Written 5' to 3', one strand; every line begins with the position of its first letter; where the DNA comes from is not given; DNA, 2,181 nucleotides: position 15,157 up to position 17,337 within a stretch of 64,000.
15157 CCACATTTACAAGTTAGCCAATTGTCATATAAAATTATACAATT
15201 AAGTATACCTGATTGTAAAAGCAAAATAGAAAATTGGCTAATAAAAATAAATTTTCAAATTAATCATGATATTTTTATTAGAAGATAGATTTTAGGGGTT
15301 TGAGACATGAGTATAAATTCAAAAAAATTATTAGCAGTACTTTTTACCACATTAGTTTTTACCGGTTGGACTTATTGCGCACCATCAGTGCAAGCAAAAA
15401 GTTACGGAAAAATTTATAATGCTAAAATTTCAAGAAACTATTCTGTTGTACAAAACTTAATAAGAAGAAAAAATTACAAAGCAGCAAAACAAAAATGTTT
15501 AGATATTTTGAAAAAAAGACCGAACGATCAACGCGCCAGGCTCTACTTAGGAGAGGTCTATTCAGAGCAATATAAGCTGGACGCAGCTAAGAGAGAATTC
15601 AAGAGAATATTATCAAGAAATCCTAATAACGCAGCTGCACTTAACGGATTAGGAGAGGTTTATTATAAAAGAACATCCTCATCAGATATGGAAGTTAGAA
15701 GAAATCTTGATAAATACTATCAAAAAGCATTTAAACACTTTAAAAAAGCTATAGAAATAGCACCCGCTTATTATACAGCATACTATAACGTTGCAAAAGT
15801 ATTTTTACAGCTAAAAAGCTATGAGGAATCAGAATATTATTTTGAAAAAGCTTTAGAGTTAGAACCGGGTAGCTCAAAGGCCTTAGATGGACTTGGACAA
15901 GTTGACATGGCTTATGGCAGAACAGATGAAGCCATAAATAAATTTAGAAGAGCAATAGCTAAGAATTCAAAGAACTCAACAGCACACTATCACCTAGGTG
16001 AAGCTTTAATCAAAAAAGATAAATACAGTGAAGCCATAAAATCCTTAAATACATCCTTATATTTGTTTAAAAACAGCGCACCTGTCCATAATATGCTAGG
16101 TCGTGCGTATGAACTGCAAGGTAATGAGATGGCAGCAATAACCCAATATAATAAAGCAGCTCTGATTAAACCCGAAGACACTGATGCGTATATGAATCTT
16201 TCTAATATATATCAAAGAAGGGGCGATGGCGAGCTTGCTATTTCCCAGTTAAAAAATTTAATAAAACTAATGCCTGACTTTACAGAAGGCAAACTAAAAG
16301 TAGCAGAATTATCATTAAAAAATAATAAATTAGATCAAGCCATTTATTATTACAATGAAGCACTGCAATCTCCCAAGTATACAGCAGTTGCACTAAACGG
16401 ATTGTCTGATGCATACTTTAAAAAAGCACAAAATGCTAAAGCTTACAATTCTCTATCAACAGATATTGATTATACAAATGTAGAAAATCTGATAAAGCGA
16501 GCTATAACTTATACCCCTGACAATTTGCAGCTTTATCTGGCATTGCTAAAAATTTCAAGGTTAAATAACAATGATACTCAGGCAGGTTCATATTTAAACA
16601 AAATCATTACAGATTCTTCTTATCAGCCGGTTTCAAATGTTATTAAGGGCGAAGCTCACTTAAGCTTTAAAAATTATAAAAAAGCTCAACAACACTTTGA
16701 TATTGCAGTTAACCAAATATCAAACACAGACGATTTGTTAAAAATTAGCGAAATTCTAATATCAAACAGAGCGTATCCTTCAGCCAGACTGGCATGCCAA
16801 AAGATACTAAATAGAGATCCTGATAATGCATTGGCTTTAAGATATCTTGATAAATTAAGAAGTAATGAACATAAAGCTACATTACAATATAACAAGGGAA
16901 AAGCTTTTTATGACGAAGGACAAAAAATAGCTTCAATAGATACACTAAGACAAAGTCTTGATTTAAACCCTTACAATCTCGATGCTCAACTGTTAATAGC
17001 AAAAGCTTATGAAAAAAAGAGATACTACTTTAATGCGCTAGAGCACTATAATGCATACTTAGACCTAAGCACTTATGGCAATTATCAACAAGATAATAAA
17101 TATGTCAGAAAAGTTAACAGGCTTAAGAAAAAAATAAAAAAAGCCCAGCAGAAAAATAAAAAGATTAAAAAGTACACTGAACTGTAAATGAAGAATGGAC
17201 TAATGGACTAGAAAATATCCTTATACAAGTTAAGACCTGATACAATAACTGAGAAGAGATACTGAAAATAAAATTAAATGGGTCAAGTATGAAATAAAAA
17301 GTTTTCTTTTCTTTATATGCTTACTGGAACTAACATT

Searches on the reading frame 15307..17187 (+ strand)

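Call 29: search_protein_families(library=pfam, proteins=[window:15307-17187:+])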
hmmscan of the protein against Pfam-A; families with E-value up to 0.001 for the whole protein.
window:15307-17187:+ (626 aa): 23 families
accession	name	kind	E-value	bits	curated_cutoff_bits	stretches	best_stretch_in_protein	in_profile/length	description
PF07719.23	TPR_2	-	5.8e-38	126.3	27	1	158-188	3-33/34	Tetratricopeptide repeat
PF13432.12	TPR_16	-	1.2e-36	125.1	32.7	1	196-250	3-57/65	Tetratricopeptide repeat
PF14559.12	TPR_19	-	3.1e-36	123.9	25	2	201-265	2-66/68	Tetratricopeptide repeat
PF13414.12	TPR_11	-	1.7e-28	98.5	26.8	2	197-236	1-40/42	TPR repeat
PF13431.12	TPR_17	-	8.6e-26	88.5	24.4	0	213-244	2-33/34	Tetratricopeptide repeat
PF00515.34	TPR_1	-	4.2e-25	86.9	27.8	1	158-188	3-33/34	Tetratricopeptide repeat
PF13428.12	TPR_14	-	2.7e-23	80.5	23.5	0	76-117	2-43/44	Tetratricopeptide repeat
PF13181.12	TPR_8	-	3.2e-22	77.2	25.7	1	157-187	2-32/34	Tetratricopeptide repeat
PF13424.12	TPR_12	-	5.6e-20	71.8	30.1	3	157-218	4-73/77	Tetratricopeptide repeat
PF25062.1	ARM_TT21_N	-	6.2e-15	56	40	2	52-259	5-203/222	Tetratricopeptide repeat protein 21 N-terminal ARM repeat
PF23914.1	TPR_CcmH_CycH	-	3.6e-13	50.1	42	0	262-354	54-149/158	Cytochrome c-type biogenesis protein H TPR domain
PF14561.12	TPR_20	-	1.1e-11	45.3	25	0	207-249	5-47/90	Tetratricopeptide repeat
PF25064.1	ARM_TT21_5th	-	1.2e-09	38.9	27.8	0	162-250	7-98/117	TT21 fifth ARM repeats domain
PF24575.1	TPR_Slam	-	1.6e-09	38.6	35.2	0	200-243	57-100/104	Surface lipoprotein assembly modifier, N-terminal TPR repeats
PF13174.12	TPR_6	-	3.3e-09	37.2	26.3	0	77-107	2-32/33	Tetratricopeptide repeat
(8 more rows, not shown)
